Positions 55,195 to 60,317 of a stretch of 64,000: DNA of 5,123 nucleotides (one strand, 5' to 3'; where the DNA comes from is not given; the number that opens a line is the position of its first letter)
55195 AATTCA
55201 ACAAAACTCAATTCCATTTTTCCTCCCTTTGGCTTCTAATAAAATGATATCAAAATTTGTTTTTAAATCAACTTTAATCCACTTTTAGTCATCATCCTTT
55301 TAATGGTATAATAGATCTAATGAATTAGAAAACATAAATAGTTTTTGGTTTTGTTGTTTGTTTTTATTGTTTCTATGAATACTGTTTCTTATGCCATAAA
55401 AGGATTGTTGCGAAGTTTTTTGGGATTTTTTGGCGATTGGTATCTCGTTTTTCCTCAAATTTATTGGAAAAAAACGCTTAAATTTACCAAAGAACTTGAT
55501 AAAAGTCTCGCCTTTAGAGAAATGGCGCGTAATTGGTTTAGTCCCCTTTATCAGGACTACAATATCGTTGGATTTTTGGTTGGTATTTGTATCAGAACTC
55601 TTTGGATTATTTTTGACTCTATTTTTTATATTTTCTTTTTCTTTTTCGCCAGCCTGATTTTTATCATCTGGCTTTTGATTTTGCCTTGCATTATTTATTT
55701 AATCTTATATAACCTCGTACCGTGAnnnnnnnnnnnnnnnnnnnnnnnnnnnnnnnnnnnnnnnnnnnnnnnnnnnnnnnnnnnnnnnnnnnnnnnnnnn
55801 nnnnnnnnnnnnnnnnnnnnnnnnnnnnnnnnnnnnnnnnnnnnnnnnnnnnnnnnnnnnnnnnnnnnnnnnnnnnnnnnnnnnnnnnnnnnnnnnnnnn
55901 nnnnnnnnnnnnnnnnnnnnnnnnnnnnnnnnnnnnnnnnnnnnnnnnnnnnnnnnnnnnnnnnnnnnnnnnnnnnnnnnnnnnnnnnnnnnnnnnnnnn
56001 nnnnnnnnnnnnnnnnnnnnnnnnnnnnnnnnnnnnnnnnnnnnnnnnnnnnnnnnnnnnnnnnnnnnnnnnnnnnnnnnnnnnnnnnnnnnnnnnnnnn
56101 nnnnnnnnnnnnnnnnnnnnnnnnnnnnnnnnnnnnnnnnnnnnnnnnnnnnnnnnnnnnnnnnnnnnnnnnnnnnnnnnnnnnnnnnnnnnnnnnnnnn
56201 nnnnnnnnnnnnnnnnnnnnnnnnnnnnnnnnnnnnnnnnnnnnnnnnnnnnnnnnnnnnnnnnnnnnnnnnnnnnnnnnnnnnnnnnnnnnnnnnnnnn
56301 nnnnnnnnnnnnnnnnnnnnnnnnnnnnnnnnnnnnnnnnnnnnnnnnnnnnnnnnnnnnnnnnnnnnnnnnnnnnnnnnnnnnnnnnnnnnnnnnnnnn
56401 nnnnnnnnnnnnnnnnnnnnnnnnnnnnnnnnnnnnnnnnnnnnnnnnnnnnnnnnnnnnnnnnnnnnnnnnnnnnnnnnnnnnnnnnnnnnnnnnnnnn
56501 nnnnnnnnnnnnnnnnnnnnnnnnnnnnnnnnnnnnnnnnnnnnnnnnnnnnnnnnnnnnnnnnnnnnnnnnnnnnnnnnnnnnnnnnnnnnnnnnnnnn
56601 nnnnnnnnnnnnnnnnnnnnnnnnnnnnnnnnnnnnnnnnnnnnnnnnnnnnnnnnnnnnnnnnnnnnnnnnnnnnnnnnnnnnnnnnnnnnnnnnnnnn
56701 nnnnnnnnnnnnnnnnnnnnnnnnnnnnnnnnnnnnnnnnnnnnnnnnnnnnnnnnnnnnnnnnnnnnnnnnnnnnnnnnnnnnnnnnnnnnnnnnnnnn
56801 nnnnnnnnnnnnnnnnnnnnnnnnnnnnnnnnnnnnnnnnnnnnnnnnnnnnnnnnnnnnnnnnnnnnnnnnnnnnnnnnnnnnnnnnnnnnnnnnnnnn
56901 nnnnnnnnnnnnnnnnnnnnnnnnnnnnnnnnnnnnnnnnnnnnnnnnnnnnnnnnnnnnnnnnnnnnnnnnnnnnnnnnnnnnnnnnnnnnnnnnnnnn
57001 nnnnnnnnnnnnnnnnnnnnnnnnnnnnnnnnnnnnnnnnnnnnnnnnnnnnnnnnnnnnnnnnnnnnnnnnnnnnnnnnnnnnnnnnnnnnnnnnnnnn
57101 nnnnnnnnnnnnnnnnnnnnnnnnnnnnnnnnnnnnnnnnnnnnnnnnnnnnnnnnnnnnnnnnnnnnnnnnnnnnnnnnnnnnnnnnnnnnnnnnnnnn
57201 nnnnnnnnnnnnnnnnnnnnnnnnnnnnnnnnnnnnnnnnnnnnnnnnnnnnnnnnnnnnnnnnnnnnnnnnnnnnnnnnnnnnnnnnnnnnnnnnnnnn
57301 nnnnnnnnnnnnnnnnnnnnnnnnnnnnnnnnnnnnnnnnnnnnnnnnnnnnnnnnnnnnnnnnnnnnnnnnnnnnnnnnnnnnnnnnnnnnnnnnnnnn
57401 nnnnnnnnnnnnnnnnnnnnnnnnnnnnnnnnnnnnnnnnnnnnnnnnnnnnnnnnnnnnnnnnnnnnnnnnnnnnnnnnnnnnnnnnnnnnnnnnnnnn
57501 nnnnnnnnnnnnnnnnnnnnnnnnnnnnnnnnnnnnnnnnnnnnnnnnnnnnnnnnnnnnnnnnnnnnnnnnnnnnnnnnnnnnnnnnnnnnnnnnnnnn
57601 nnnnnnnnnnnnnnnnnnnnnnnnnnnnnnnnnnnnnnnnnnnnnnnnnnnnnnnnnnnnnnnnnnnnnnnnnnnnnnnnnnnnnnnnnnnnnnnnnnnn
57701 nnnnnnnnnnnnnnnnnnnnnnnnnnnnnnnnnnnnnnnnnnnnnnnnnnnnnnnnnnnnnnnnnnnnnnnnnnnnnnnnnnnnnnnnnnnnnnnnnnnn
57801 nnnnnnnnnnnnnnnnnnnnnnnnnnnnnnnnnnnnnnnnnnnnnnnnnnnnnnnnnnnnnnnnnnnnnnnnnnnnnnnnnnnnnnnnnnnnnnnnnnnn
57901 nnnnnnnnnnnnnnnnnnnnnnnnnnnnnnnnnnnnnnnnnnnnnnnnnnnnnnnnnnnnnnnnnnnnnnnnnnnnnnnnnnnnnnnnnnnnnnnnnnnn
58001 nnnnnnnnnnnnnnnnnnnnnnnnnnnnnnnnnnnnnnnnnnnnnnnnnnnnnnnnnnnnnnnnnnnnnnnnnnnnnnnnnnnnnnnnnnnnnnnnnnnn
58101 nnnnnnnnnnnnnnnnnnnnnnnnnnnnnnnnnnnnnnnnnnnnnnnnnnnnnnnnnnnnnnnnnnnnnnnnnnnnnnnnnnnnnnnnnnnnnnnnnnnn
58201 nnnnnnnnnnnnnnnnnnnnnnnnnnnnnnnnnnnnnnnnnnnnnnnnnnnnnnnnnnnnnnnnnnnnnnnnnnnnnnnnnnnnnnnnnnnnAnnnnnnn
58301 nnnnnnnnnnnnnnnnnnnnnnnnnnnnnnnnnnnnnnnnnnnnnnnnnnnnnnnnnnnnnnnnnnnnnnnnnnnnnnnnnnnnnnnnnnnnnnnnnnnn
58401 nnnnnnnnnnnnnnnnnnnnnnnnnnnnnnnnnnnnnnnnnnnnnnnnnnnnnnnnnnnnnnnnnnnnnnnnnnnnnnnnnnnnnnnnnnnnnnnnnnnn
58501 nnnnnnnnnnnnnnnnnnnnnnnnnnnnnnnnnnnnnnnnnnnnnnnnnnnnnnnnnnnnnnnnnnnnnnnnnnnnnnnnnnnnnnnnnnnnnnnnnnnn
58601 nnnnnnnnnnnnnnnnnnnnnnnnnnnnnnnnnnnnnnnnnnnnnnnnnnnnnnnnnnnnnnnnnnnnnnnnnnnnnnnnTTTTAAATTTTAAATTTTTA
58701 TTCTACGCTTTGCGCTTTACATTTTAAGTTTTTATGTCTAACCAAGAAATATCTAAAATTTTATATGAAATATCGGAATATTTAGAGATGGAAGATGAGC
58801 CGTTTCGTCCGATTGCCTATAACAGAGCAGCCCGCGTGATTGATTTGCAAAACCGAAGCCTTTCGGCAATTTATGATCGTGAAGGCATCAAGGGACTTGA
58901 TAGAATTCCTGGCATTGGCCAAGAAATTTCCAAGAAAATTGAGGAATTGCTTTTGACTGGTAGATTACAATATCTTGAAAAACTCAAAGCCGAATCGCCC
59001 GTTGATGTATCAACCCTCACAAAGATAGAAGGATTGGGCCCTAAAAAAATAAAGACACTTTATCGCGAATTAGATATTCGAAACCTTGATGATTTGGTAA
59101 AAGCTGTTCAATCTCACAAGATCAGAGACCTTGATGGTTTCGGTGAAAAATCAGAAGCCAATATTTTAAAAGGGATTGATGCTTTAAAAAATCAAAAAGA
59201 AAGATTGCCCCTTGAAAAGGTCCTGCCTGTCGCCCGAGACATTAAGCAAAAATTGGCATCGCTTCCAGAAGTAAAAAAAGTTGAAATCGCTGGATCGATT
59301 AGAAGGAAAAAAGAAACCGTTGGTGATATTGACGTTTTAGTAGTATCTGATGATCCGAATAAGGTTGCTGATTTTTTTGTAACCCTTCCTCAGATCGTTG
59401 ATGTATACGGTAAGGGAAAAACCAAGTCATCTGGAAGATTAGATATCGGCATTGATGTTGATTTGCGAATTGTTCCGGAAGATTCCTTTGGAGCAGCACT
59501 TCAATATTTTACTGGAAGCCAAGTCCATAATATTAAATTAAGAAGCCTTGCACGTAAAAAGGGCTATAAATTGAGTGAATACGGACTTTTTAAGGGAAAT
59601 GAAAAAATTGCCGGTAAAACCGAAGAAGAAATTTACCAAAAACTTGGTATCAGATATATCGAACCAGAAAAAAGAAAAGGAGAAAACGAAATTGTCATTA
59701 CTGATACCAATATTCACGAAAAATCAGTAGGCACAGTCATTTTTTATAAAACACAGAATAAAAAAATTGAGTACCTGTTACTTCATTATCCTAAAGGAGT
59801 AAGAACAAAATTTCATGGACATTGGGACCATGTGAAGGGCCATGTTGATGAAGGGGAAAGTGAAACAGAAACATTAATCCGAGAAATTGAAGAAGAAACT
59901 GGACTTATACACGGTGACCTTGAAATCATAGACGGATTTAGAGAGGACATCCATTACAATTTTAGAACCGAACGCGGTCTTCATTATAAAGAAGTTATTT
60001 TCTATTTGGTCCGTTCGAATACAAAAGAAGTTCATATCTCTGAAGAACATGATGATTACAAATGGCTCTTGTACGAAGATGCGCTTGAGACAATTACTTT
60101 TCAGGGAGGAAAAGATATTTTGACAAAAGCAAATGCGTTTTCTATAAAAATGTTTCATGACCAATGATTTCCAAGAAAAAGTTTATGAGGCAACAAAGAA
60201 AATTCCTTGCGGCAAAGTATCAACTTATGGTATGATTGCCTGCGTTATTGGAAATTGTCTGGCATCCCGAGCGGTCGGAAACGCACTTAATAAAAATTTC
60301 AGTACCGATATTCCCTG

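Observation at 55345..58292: Membrane-anchored Clp/Hsp100-like ATPase with an inactivated first AAA module, coupled to a small membrane protein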

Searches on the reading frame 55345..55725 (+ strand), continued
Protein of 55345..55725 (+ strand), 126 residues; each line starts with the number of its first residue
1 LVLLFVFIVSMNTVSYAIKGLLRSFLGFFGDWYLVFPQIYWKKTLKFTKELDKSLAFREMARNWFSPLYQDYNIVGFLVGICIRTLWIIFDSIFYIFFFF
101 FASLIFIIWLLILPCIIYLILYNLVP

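Call 65: find_encoding_contigs(protein=P0194, flank=5000, max_places=1)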
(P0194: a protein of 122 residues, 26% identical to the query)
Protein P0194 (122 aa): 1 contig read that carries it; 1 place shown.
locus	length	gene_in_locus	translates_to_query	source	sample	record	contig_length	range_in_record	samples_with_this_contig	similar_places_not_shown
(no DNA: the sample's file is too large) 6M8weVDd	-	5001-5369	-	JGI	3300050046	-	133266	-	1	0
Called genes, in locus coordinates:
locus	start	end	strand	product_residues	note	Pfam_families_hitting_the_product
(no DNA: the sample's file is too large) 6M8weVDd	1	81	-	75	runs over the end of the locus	-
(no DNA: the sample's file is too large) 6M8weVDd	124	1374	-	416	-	-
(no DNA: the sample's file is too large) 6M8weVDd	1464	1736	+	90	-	-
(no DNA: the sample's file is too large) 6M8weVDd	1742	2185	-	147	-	PF01475:FUR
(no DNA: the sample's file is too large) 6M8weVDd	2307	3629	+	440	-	PF03816:LytR_cpsA_psr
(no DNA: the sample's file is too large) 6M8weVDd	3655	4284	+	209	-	-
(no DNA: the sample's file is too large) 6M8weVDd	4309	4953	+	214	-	-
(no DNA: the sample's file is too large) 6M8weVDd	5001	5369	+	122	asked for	-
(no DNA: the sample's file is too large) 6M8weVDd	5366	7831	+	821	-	PF12775:AAA_7 (faint), PF20720:nSTAND3 (faint), PF00004:AAA (weak), PF17871:AAA_lid_9, PF00004:AAA, PF07724:AAA_2, PF07728:AAA_5, PF10431:ClpB_D2-small, +5 more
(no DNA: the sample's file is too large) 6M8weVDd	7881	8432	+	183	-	-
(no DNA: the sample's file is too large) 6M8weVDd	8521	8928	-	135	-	PF00293:NUDIX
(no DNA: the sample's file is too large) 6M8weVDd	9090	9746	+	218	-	-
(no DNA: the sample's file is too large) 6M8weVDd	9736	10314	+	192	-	PF01864:CarS-like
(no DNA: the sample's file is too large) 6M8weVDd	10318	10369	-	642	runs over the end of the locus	-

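Call 77: search_protein_families(library=padloc, proteins=[window:55375-55725:+], max_evalue=0.001)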
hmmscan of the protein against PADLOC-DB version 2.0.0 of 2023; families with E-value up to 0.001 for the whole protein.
window:55375-55725:+ (116 aa): 0 families

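Call 78: search_protein_families(library=ncbifam, proteins=[window:55375-55725:+, L091:4347-4706:+, L091:9132-9602:+], max_evalue=0.001)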
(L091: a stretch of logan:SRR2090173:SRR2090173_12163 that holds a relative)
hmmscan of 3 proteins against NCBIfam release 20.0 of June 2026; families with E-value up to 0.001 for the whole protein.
window:55375-55725:+ (116 aa): 0 families

L091:4347-4706:+ (119 aa): 1 family
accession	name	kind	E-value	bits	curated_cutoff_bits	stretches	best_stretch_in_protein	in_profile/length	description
NF053549.1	FtsL_Actino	equivalog_domain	5.3e-05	23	55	1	43-109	14-80/83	cell division protein FtsL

L091:9132-9602:+ (156 aa): 1 family
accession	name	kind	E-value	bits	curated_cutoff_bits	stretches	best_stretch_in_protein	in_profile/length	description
NF002996.0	PRK03760.1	equivalog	2e-05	24.4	146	1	42-154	13-117/121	hypothetical protein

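Call 82: fold_search(model_id=the predicted structure, library=pdb)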
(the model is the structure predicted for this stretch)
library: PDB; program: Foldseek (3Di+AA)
matches with E <= 10: 13; with E <= 0.001: 0
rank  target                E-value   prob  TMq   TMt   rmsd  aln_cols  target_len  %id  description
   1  8rb0_A                7.0e+00  0.11  0.35  0.06  13.9        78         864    8  The crystal structure of DNA-bound human MutSbeta (MSH2_E749A/MSH3) in the canonical mismatch bound conformation with  (released 2025-06-11)
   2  9ev1_A                7.0e+00  0.04  0.30  0.08  22.5       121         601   16  3DFlex refinement of the CryoEM structure of DeCLIC nanodisc with 10mM EDTA in sym-like state (released 2025-04-09)
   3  4w4k_C                8.0e+00  0.13  0.40  0.55   4.1        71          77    8  Crystal structure of a PE25-PPE41 heterodimer from a type VII secretion system of M. tuberculosis (released 2014-10-01)
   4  7nhn_0                8.0e+00  0.06  0.25  0.09   4.3        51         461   14  VgaL, an antibiotic resistance ABCF, in complex with 70S ribosome from Listeria monocytogenes (released 2021-05-05)
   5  9eva_C                8.0e+00  0.04  0.30  0.09  22.5       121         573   16  3DFlex refinement of the CryoEM structure of DeCLIC nanodisc with 10mM calcium (released 2025-04-09)
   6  9ev7_C                8.5e+00  0.05  0.34  0.11  22.0       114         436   14  3DFlex refinement of the CryoEM structure of DeCLIC nanodisc with 10mM EDTA in asym state (released 2025-04-09)
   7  6dg5_A                8.5e+00  0.03  0.20  0.24  22.3        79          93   18  Structure of a de novo designed Interleukin-2/Interleukin-15 mimetic complex with IL-2Rb and IL-2Rg (released 2019-01-16)
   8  5y8t_C                8.5e+00  0.02  0.19  0.15  12.2        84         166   10  Crystal structure of Bacillus subtilis PadR in complex with p-coumaric acid (released 2017-11-29)
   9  3bom_A                9.1e+00  0.02  0.17  0.14  11.2        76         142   20  Crystal structure of trout hemoglobin at 1.35 Angstrom resolution (released 2008-01-08)
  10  4w4l_A                9.7e+00  0.11  0.39  0.51   4.2        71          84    8  Crystal structure of EspG5 in complex with PE25 and PPE41 from the ESX-5 type VII secretion system of M. tuberculosis (released 2014-10-01)
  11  9eva_D                9.7e+00  0.03  0.30  0.09  22.5       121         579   16  3DFlex refinement of the CryoEM structure of DeCLIC nanodisc with 10mM calcium (released 2025-04-09)
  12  6dg6_A                9.7e+00  0.02  0.15  0.18  14.7        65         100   18  Structure of a de novo designed Interleukin-2/Interleukin-15 mimetic (released 2019-01-16)
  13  6uxn_E                9.7e+00  0.02  0.18  0.25  17.5        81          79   16  Crystal structure of BAK core domain BH3-groove-dimer in complex with phosphatidylserine (released 2020-09-02)
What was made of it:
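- Tried and rejected: Nothing was significant (best E 7, call 82).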

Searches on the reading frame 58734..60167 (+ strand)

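Call 3: search_protein_families(library=pfam, proteins=[window:58734-60167:+], max_evalue=0.01)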
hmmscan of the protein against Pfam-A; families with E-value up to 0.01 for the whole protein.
window:58734-60167:+ (477 aa): 6 families
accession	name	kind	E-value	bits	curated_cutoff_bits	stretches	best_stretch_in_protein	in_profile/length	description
PF14791.11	DNA_pol_B_thumb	-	3.5e-25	88.1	25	1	255-314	1-62/63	DNA polymerase beta thumb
PF00293.34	NUDIX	-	3e-17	63.3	21.1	1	332-453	6-121/134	NUDIX domain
PF14716.13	HHH_8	-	1e-14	55.1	30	1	1-78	1-73/73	Helix-hairpin-helix domain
PF14520.12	HHH_5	-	1.6e-10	41.7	27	2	93-147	2-54/57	Helix-hairpin-helix domain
PF14792.12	DNA_pol_B_palm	-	7.8e-07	29.8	25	1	157-210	1-54/113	DNA polymerase beta palm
PF01909.29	NTP_transf_2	-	0.0019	19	21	1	169-211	3-46/93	Nucleotidyltransferase domain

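Call 78: search_protein_families(library=ncbifam, proteins=[window:58734-60167:+], max_evalue=0.001)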
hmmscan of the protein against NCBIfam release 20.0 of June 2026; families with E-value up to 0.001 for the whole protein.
window:58734-60167:+ (477 aa): 15 families
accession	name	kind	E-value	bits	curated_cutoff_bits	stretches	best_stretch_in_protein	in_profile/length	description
NF006375.0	PRK08609.1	equivalog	5.7e-78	262.9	426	1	2-321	3-321/571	DNA polymerase/3'-5' exonuclease PolX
NF006961.0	PRK09438.1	equivalog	1.6e-11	43.9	103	1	357-455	27-134/151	dihydroneopterin triphosphate diphosphatase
NF052459.1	OxoGTPPhMutT1Mycb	equivalog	2.5e-09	36.6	475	1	332-465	4-124/292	8-oxo-(d)GTP phosphatase MutT1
NF001936.0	PRK00714.1-3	equivalog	5.8e-09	36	118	1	355-456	28-136/155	RNA pyrophosphohydrolase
NF012016.0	PRK15472.1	equivalog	4.9e-08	32.8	95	1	345-450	15-122/141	nucleoside triphosphatase NudI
NF001935.0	PRK00714.1-2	equivalog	1.5e-05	24.6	259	1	357-436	27-112/183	RNA pyrophosphohydrolase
NF001937.0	PRK00714.1-4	equivalog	2.1e-05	24.2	139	1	361-413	30-82/161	RNA pyrophosphohydrolase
NF005932.1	PRK07956.1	equivalog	6e-05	21.7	369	1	97-155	444-501/664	NAD-dependent DNA ligase LigA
NF001934.0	PRK00714.1-1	equivalog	0.00016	21.1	241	1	363-411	32-80/176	RNA pyrophosphohydrolase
NF041652.1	Nud_hyd_Dein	equivalog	0.0002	21.6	200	1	323-391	7-72/152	Nudix hydrolase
TIGR00586.1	mutt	equivalog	0.00027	20.9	97.9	1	358-445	28-106/129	8-oxo-dGTP diphosphatase MutT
NF010931.0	PRK14351.1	equivalog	0.00047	18.8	1051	0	97-153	466-521/692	NAD-dependent DNA ligase LigA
NF008044.0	PRK10776.1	equivalog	0.0005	19.9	148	1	358-449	27-109/130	8-oxo-dGTP diphosphatase MutT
TIGR00575.1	dnlj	equivalog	0.00058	18.4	444.45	0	97-154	436-492/652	NAD-dependent DNA ligase LigA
NF001938.0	PRK00714.1-5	equivalog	0.00065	19.1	116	0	327-412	11-93/172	RNA pyrophosphohydrolase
